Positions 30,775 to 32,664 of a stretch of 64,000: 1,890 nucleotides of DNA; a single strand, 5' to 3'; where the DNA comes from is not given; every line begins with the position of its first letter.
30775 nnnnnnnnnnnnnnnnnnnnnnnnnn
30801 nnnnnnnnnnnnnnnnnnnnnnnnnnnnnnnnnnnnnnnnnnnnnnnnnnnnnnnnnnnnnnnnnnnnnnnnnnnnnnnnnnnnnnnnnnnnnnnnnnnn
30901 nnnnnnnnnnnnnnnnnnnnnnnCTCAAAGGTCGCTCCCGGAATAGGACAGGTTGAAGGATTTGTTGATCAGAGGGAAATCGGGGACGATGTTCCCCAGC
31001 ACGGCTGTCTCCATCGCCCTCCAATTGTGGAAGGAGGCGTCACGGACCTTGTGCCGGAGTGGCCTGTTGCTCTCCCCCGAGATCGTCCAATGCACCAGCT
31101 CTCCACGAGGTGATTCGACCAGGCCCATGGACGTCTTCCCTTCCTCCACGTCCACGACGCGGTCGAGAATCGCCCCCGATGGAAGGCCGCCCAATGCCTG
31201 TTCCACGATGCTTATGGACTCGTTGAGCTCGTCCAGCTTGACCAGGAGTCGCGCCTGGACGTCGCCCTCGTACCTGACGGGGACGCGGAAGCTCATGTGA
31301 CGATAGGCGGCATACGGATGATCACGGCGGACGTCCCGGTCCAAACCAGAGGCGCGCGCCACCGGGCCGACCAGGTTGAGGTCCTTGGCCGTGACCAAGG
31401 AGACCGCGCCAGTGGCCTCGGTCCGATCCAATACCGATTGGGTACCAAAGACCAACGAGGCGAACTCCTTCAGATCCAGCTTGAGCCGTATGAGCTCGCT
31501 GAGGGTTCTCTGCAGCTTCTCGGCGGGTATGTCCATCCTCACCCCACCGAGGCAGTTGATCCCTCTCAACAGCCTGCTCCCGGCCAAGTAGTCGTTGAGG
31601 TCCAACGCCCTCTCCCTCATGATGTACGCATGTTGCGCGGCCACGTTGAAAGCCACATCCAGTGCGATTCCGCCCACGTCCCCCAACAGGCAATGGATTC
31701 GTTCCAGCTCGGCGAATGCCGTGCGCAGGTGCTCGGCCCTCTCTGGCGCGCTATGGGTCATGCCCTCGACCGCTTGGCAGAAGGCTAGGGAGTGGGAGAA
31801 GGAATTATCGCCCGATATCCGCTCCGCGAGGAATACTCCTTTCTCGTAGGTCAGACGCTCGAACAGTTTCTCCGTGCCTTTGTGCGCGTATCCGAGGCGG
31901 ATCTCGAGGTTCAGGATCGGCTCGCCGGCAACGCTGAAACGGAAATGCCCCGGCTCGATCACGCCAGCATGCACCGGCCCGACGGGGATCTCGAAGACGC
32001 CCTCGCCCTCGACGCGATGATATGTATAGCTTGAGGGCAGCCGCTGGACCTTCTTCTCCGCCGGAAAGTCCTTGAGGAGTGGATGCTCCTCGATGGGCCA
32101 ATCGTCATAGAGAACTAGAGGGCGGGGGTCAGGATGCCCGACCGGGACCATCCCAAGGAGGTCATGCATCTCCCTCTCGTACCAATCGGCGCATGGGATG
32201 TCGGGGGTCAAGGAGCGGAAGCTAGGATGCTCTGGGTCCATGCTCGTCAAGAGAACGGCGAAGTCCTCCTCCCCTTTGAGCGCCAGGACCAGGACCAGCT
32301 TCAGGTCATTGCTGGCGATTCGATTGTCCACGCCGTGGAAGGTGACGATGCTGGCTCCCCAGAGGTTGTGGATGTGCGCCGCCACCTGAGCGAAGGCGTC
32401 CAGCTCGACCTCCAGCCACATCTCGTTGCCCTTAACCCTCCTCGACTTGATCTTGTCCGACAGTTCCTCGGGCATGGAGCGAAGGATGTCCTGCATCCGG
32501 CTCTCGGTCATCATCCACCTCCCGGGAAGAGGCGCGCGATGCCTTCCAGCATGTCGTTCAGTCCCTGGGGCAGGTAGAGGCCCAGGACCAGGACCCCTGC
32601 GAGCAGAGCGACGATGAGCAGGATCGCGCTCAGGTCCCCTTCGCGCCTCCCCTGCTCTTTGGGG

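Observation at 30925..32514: Hydrogenase-type large subunit with all four [NiFe] cysteine ligands replaced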

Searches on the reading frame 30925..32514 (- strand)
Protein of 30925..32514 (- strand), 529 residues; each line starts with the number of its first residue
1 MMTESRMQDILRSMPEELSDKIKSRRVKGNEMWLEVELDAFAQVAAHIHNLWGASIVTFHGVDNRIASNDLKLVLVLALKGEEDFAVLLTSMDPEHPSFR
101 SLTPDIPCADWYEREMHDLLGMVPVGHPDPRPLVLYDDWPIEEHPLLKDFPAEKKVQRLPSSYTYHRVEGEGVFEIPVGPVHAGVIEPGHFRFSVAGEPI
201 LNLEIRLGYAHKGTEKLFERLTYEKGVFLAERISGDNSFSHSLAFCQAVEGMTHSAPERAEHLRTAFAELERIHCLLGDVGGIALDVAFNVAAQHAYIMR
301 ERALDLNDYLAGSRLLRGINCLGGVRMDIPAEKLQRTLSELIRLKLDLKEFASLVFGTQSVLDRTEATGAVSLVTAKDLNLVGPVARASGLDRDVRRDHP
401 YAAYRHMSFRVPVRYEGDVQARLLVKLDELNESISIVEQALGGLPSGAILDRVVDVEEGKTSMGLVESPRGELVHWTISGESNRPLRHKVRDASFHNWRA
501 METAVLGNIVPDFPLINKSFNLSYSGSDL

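Call 5: search_protein_families(library=pfam, proteins=[window:30925-32514:-])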
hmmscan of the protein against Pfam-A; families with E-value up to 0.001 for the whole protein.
window:30925-32514:- (529 aa): 2 families
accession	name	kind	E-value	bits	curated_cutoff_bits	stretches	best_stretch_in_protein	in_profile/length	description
PF00346.24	Complex1_49kDa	-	2.3e-48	165.1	24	2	296-451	11-166/271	Respiratory-chain NADH dehydrogenase, 49 Kd subunit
PF00329.25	Complex1_30kDa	-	1.1e-21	78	22.5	1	35-155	2-123/124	Respiratory-chain NADH dehydrogenase, 30 Kd subunit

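Call 6: search_solved_structures(query=window:30925-32514:-, show_alignments=3)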
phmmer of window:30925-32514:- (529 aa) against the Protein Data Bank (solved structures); distinct sequences matched with E-value up to 0.001: 85 (the best 60 are shown).
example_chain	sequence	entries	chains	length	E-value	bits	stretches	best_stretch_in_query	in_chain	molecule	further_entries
7z0s_E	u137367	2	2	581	7.8e-82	278.8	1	90-528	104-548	Formate hydrogenlyase subunit 5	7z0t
6cfw_L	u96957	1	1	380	7.3e-47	163.5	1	174-515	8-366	Membrane-bound hydrogenase subunit alpha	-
7q5y_B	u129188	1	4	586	1.6e-46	162.4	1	174-442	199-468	NADH-quinone oxidoreductase subunit C/D 2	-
2fug_4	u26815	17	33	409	2.1e-43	152.1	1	173-451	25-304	NADH-quinone oxidoreductase chain 4 | NADH-QUINONE OXIDOREDUCTASE SUBUNIT 4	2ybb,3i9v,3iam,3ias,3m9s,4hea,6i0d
6gcs_C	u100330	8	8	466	1.6e-36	129.3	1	174-474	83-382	49-KDA PROTEIN (NUCM) | Subunit NUCM of NADH:Ubiquinone Oxidoreductase (Complex I) | NUCM protein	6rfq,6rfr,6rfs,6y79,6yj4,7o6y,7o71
6h8k_C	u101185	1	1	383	1.9e-36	129.1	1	175-474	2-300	NUCM protein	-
7b0n_D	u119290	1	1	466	4.2e-36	128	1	174-474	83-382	NUCM protein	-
6u8y_L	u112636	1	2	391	6.8e-36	127.3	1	173-519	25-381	NADH dehydrogenase subunit D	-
7awt_D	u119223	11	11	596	1.1e-35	126.6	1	87-448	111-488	NADH-quinone oxidoreductase subunit C/D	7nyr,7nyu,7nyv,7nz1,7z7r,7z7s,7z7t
9taj_C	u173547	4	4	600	1.1e-35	126.5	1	87-448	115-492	NADH-quinone oxidoreductase subunit C/D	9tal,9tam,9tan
9f5x_E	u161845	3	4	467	1.1e-35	126.5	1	174-448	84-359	NADH:ubiquinone oxidoreductase 49 kD subunit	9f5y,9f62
7arc_D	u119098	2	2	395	2.8e-35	125.2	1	174-475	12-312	ND7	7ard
7p61_C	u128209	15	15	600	3.7e-35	124.8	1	87-448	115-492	NADH-quinone oxidoreductase subunit C/D | NADH-quinone oxidoreductase subunit CD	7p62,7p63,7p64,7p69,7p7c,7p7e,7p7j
4wz7_C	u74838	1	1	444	5.1e-35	124.4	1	174-474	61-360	NUCM protein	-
9iho_D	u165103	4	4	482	2.8e-34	122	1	174-467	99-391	NUCM (49 kDa) subunit of mitochondrial NADH:ubiquinone oxidoreductase (Complex I)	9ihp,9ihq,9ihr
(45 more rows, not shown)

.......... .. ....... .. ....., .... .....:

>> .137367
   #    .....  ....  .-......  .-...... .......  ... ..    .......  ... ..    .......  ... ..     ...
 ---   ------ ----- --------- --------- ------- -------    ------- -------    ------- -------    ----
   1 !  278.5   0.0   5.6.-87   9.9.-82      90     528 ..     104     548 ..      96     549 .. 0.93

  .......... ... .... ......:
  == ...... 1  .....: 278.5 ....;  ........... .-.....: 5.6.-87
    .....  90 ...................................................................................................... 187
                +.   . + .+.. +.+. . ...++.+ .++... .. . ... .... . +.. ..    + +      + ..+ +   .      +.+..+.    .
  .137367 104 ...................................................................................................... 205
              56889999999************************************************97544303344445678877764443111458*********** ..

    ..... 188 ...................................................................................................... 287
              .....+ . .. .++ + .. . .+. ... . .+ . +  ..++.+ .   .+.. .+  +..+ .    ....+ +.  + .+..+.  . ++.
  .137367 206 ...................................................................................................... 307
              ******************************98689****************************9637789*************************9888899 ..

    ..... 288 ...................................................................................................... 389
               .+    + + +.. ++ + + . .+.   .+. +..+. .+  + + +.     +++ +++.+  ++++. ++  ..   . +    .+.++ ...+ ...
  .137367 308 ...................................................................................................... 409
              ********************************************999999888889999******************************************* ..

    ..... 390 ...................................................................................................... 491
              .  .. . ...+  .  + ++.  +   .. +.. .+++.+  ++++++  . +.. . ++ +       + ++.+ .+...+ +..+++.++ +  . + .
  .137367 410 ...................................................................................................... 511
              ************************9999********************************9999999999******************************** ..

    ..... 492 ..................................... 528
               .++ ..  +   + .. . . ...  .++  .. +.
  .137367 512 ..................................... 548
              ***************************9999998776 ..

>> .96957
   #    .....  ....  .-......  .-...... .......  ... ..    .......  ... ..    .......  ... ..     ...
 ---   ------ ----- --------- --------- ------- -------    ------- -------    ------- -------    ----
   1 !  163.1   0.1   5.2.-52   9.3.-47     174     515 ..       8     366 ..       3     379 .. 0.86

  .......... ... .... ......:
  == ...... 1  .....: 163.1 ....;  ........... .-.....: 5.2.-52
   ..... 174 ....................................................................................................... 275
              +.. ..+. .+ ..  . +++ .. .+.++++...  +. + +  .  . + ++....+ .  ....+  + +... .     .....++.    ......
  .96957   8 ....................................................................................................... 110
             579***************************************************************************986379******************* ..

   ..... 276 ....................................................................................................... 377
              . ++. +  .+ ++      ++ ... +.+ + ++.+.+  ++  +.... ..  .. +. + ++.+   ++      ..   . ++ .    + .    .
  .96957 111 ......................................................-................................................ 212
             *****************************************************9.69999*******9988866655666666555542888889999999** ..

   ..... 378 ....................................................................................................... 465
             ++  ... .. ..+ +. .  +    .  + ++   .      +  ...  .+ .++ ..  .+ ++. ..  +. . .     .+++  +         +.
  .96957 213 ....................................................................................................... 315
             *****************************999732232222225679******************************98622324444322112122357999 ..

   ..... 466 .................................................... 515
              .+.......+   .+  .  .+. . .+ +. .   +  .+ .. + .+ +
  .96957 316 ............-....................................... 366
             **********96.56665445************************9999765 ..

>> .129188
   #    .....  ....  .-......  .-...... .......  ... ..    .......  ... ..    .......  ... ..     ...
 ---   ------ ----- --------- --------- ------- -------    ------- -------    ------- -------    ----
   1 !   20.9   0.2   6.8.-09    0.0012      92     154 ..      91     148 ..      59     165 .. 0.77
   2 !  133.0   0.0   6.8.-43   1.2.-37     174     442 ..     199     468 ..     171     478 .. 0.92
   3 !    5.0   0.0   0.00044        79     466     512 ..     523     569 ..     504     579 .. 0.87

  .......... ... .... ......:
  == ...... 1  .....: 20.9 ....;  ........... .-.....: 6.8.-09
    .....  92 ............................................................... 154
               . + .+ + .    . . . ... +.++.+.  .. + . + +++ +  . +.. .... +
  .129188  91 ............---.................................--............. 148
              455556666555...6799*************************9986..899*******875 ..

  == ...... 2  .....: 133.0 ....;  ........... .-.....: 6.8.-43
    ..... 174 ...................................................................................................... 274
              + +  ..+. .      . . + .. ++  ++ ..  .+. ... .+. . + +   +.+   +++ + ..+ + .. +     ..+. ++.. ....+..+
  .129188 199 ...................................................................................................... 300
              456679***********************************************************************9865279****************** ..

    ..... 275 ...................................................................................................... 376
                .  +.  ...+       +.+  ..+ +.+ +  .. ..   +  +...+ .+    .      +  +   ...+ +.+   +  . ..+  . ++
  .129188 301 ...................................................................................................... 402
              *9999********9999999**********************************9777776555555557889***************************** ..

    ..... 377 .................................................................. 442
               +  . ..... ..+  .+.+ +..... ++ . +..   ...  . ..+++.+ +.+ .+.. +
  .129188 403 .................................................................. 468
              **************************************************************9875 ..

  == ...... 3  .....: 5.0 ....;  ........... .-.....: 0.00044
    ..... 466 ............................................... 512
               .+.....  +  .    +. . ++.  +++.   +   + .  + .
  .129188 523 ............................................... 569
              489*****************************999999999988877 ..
